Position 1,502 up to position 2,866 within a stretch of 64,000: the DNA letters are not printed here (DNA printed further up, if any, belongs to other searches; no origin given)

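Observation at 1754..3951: Orphan recombinase-hsdS module 12-14 kb away from hsdMR, across essential genes, sharing a 17-bp core with the silent cassette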

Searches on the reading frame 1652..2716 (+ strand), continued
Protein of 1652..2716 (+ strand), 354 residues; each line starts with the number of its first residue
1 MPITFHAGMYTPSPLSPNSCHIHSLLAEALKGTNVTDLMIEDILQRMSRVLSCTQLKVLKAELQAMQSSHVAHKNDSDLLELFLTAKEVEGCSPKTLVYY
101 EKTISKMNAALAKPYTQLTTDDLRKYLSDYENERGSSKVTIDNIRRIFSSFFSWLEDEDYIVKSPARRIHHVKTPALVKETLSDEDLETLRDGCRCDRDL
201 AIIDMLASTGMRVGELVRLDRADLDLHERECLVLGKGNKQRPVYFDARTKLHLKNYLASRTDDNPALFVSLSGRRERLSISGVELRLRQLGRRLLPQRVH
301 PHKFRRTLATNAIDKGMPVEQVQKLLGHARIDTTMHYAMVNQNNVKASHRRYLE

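Call 31: find_encoding_contigs(protein=P0123, flank=10000, max_places=4)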
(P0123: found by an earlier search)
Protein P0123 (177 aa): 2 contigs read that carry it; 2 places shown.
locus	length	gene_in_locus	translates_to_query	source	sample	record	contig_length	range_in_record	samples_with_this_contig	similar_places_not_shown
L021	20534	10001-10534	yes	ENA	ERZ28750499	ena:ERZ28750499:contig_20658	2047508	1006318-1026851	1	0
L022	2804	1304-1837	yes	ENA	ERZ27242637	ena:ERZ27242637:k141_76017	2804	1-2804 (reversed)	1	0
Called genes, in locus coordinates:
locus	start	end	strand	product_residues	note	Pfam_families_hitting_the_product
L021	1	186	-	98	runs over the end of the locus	-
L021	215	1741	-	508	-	PF00535:Glycos_transf_2, PF13641:Glyco_tranf_2_3, PF13632:Glyco_trans_2_3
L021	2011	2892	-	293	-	PF00398:RrnaAD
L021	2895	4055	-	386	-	PF03358:FMN_red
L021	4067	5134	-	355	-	PF01026:TatD_DNase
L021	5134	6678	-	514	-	PF00133:tRNA-synt_1, PF01406:tRNA-synt_1e, PF09334:tRNA-synt_1g, PF00133:tRNA-synt_1, PF19303:Anticodon_3, PF08264:Anticodon_1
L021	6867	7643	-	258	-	PF00149:Metallophos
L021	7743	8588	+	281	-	PF01420:Methylase_S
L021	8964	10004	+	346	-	PF02899:Phage_int_SAM_1 (weak), PF13495:Phage_int_SAM_4, PF00589:Phage_integrase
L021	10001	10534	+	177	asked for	PF01420:Methylase_S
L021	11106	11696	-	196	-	PF01420:Methylase_S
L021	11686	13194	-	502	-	PF12161:HsdM_N, PF02384:N6_Mtase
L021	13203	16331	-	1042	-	PF04313:HSDR_N, PF04851:ResIII, PF18766:SWI2_SNF2, PF00270:DEAD (faint), PF22679:T1R_D3-like, PF11867:T1RH-like_C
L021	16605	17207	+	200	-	-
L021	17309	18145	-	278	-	PF00590:TP_methylase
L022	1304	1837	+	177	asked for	PF01420:Methylase_S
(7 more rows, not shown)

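Call 49: find_encoding_contigs(protein=P0016, flank=10000, max_places=4)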
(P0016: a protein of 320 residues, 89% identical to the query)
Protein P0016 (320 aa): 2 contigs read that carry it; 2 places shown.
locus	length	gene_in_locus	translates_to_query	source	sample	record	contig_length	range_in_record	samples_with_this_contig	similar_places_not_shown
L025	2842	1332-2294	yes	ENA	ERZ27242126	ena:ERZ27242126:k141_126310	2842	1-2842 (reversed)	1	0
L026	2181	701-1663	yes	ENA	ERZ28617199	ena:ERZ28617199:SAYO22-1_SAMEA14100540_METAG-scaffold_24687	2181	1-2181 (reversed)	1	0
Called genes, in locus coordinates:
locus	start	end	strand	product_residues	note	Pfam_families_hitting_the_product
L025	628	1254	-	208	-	-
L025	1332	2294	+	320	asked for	PF02899:Phage_int_SAM_1 (weak), PF13495:Phage_int_SAM_4, PF00589:Phage_integrase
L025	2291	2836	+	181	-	-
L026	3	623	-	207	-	?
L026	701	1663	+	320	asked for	PF02899:Phage_int_SAM_1 (weak), PF13495:Phage_int_SAM_4, PF00589:Phage_integrase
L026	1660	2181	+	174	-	?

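Call 50: find_encoding_contigs(protein=P0033, flank=10000, max_places=4)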
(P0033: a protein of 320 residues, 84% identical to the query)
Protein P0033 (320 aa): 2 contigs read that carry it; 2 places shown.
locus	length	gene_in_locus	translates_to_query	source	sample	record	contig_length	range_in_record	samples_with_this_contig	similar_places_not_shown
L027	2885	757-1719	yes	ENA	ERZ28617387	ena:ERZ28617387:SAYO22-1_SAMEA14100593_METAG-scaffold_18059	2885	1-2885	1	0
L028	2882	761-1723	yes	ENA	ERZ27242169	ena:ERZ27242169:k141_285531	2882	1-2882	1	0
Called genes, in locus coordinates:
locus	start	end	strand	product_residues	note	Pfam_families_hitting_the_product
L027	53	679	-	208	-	-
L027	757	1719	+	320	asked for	PF02899:Phage_int_SAM_1 (faint), PF13495:Phage_int_SAM_4, PF00589:Phage_integrase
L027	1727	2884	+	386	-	?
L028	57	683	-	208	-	-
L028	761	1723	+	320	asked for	PF02899:Phage_int_SAM_1 (faint), PF13495:Phage_int_SAM_4, PF00589:Phage_integrase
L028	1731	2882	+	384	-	?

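Call 53: search_dna_similar(query=window:1754-2716:+, collection=plasmids, mode=protein, max_rows=15)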
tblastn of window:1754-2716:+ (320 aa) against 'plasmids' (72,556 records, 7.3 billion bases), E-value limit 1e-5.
Records with a match: 3857; places in all: 4263; records where one place covers at least 80% of the query: 447.
Best place of each record, by identity: 60-80% 12; <60% 3845.
By first word of the organism name: Enterococcus 386; Klebsiella 382; Salmonella 366; Bacillus 358; Escherichia 301; Enterobacter 270; Acinetobacter 164; Citrobacter 117; Pseudomonas 75; Sinorhizobium 70; and 245 more.
By predicted mobility (MOB-suite, as given by PLSDB): conjugative 2141; non-mobilizable 1284; mobilizable 432.
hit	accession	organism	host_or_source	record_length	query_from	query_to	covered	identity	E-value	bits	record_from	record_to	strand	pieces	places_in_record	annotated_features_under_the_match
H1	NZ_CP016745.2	Lactococcus cremoris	Single cell,Dairy fermentation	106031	1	319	100%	63.2%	4e-123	395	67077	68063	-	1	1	xerA: site-specific tyrosine recombinase/integron integrase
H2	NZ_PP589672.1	Lactococcus sp.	Bacterial culture,Dairy environment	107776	1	319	100%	63.2%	4e-123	395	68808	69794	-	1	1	xerA: site-specific tyrosine recombinase/integron integrase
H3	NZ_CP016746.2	Lactococcus cremoris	Single cell,Dairy fermentation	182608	1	319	100%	63.2%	4e-123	395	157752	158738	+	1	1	site-specific tyrosine recombinase/integron integrase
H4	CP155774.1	Lactococcus cremoris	Whole organism,Dairy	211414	1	319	100%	63.2%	4e-123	395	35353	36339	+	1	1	xerA: site-specific tyrosine recombinase/integron integrase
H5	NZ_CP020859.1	Ligilactobacillus salivarius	piglet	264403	5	319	98%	63.9%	4e-124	398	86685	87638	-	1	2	site-specific tyrosine recombinase/integron integrase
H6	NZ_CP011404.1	Ligilactobacillus salivarius str. Ren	Homo sapiens,human feces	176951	5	319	98%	63.9%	6e-124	397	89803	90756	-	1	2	xerA: site-specific tyrosine recombinase/integron integrase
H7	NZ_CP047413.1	Ligilactobacillus salivarius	Equus caballus,Isolated and purified ...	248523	5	319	98%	63.9%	6e-124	397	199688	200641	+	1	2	xerA: site-specific tyrosine recombinase/integron integrase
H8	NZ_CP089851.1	Ligilactobacillus salivarius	Pig,faecal sample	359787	5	319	98%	63.9%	2e-123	396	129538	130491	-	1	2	xerA: site-specific tyrosine recombinase/integron integrase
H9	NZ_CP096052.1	Enterococcus faecium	nursery pig,cell culture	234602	1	319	100%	60.1%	6e-119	383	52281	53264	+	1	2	xerA: site-specific tyrosine recombinase/integron integrase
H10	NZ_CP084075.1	Fusobacterium vincentii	-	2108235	1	319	100%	58.8%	2e-115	373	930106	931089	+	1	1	none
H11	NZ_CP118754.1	Methanosphaera sp. ISO3-F5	-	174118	34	319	89%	60.6%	7e-108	352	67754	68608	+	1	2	xerA: site-specific tyrosine recombinase/integron integrase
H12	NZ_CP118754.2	Methanosphaera sp. ISO3-F5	Ovis aries,Ovine rumen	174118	34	319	89%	60.6%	7e-108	352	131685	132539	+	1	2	xerA: site-specific tyrosine recombinase/integron integrase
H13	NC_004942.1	Latilactobacillus sakei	-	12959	42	319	87%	61.2%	9e-102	334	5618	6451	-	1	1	xerA: site-specific tyrosine recombinase/integron integrase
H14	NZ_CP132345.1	Clostridium butyricum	Homo sapiens,Faeces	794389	48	317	84%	34.7%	1e-48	181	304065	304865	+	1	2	tyrosine-type recombinase/integrase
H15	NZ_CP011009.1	Peribacillus simplex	cell culture,sugar beet rhizosphere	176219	43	319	87%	33.3%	6e-41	159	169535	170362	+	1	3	tyrosine-type recombinase/integrase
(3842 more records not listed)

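Call 54: search_protein_families(library=ncbifam, proteins=[window:1754-2716:+], max_evalue=0.001)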
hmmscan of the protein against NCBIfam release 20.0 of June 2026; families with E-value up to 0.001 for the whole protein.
window:1754-2716:+ (320 aa): 11 families
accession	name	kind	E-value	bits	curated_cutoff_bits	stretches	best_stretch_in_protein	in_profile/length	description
NF040815.2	recomb_XerA_Arch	equivalog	3.2e-69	233.4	220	1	48-313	2-261/263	site-specific tyrosine recombinase/integron integrase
TIGR02224.1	recomb_XerC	equivalog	3.9e-47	161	335.15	1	54-316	9-287/295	tyrosine recombinase XerC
TIGR02225.1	recomb_XerD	equivalog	3.3e-39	134.9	329.6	1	54-317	8-285/290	site-specific tyrosine recombinase XerD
NF001399.0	PRK00283.1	subfamily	5.4e-38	130.9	279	1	41-317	4-294/300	tyrosine recombinase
NF003462.0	PRK05084.1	equivalog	2.1e-28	99.1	267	1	162-314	194-352/360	tyrosine recombinase XerS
NF002331.0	PRK01287.1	subfamily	2.6e-23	82.6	371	1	41-316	25-322/365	site-specific tyrosine recombinase XerC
TIGR02249.1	integrase_gron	subfamily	1e-16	61.2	265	2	261-309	255-303/315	integron integrase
NF007371.0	PRK09871.1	subfamily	1.1e-08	34.9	222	1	154-309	17-177/198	tyrosine-type DNA invertase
NF011946.0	PRK15417.1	equivalog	5.9e-08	32.3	435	1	265-308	274-317/337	integron integrase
NF007370.0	PRK09870.1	subfamily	2.4e-06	27.3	221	1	157-308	26-181/200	tyrosine-type DNA invertase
NF047926.1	integrase_GmtZ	equivalog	0.00022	19.4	600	1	267-312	430-476/784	gamma-mobile-trio integrase GmtZ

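Call 55: get_annotated_region(hit=H1, flank=6000)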
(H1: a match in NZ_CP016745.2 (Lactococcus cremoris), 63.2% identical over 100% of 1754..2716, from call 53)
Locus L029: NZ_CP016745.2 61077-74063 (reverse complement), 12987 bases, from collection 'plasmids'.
description: Lactococcus cremoris strain JM2 plasmid pJM2A, complete sequence
organism: Lactococcus cremoris (NCBI taxid 1359)
taxonomy: Bacteria; Bacillota; Bacilli; Lactobacillales; Streptococcaceae; Lactococcus; Lactococcus cremoris
host: -; source: Single cell,Dairy fermentation; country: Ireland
typing (MOB-suite, as given by PLSDB): mobilizable; replicon rep_cluster_2422,rep_cluster_554; relaxase MOB_Unknown
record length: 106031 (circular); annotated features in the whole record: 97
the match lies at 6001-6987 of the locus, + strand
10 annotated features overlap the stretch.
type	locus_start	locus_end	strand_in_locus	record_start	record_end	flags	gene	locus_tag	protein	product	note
CDS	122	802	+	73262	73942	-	-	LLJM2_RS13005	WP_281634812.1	IS6 family transposase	-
CDS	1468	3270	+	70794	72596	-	-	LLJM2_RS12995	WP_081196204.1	N-6 DNA methylase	GO:0006306 - DNA methylation [Evidence IEA]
CDS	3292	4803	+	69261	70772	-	-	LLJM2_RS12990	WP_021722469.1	class I SAM-dependent DNA methyltransferase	-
CDS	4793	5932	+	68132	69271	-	-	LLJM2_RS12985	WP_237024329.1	restriction endonuclease subunit S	GO:0006304 - DNA modification [Evidence IEA]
CDS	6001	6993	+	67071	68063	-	xerA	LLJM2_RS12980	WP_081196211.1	site-specific tyrosine recombinase/integron integrase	GO:0006313 - DNA transposition [Evidence IEA]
CDS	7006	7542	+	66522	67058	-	-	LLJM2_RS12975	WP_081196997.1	restriction endonuclease subunit S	GO:0006304 - DNA modification [Evidence IEA]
CDS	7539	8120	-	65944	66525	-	-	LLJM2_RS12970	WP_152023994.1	restriction endonuclease subunit S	GO:0006304 - DNA modification [Evidence IEA]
CDS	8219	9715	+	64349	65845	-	-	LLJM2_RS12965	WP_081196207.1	DUF3800 domain-containing protein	-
CDS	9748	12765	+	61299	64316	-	-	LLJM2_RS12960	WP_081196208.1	type I restriction endonuclease subunit R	-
CDS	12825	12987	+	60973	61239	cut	-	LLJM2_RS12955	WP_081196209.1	hypothetical protein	-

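Call 56: get_annotated_region(hit=H13, flank=6000)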
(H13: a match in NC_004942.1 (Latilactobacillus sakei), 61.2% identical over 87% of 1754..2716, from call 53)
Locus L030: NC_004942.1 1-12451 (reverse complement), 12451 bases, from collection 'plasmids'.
description: Latilactobacillus sakei plasmid pRV500, complete sequence
organism: Latilactobacillus sakei (NCBI taxid 1599)
taxonomy: Bacteria; Bacillota; Bacilli; Lactobacillales; Lactobacillaceae; Latilactobacillus; Latilactobacillus sakei
host: -; source: -; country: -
typing (MOB-suite, as given by PLSDB): non-mobilizable; replicon rep_cluster_2119
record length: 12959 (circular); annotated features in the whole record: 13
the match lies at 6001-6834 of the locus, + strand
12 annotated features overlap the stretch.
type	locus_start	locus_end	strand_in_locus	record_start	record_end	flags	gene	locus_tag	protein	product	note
CDS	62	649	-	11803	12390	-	-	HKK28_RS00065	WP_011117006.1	site-specific integrase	-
CDS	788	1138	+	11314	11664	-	-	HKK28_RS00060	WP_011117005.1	type II toxin-antitoxin system RelE/ParE family toxin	-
CDS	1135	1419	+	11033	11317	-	-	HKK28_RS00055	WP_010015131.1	helix-turn-helix transcriptional regulator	-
CDS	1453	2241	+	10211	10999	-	-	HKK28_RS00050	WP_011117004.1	hypothetical protein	-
CDS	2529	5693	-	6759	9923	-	-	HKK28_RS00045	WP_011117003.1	type I restriction endonuclease subunit R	-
CDS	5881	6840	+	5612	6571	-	xerA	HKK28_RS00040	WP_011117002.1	site-specific tyrosine recombinase/integron integrase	GO:0006313 - DNA transposition [Evidence IEA]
CDS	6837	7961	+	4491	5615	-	-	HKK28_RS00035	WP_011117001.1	restriction endonuclease subunit S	GO:0006304 - DNA modification [Evidence IEA]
CDS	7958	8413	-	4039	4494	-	-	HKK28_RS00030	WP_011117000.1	restriction endonuclease subunit S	GO:0006304 - DNA modification [Evidence IEA]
CDS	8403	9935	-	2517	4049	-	-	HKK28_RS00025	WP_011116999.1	class I SAM-dependent DNA methyltransferase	-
CDS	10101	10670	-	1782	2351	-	-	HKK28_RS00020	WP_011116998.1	hypothetical protein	-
CDS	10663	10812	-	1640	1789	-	-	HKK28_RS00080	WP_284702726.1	HTH domain-containing protein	-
CDS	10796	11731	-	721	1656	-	-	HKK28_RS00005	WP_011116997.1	replication initiation protein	GO:0006270 - DNA replication initiation [Evidence IEA]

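Call 63: search_solved_structures(query=window:1754-2716:+, max_evalue=1e-10, show_alignments=1)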
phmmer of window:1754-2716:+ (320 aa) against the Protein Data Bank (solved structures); distinct sequences matched with E-value up to 1e-10: 5.
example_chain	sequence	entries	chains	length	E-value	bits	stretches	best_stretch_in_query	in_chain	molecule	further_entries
4a8e_A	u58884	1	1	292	9.3e-26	94.2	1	43-314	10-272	PROBABLE TYROSINE RECOMBINASE XERC-LIKE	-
5hxy_A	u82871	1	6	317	1.1e-22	84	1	59-314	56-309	Tyrosine recombinase XerA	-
1a0p_A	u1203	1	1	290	1.9e-16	63.6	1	46-315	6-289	SITE-SPECIFIC RECOMBINASE XERD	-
5dcf_A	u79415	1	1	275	4.4e-13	52.6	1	164-317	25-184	Tyrosine recombinase XerD,DNA translocase FtsK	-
9i5v_14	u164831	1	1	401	7.5e-11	45.2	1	99-312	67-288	Ribosome-associated translation inhibitor RaiA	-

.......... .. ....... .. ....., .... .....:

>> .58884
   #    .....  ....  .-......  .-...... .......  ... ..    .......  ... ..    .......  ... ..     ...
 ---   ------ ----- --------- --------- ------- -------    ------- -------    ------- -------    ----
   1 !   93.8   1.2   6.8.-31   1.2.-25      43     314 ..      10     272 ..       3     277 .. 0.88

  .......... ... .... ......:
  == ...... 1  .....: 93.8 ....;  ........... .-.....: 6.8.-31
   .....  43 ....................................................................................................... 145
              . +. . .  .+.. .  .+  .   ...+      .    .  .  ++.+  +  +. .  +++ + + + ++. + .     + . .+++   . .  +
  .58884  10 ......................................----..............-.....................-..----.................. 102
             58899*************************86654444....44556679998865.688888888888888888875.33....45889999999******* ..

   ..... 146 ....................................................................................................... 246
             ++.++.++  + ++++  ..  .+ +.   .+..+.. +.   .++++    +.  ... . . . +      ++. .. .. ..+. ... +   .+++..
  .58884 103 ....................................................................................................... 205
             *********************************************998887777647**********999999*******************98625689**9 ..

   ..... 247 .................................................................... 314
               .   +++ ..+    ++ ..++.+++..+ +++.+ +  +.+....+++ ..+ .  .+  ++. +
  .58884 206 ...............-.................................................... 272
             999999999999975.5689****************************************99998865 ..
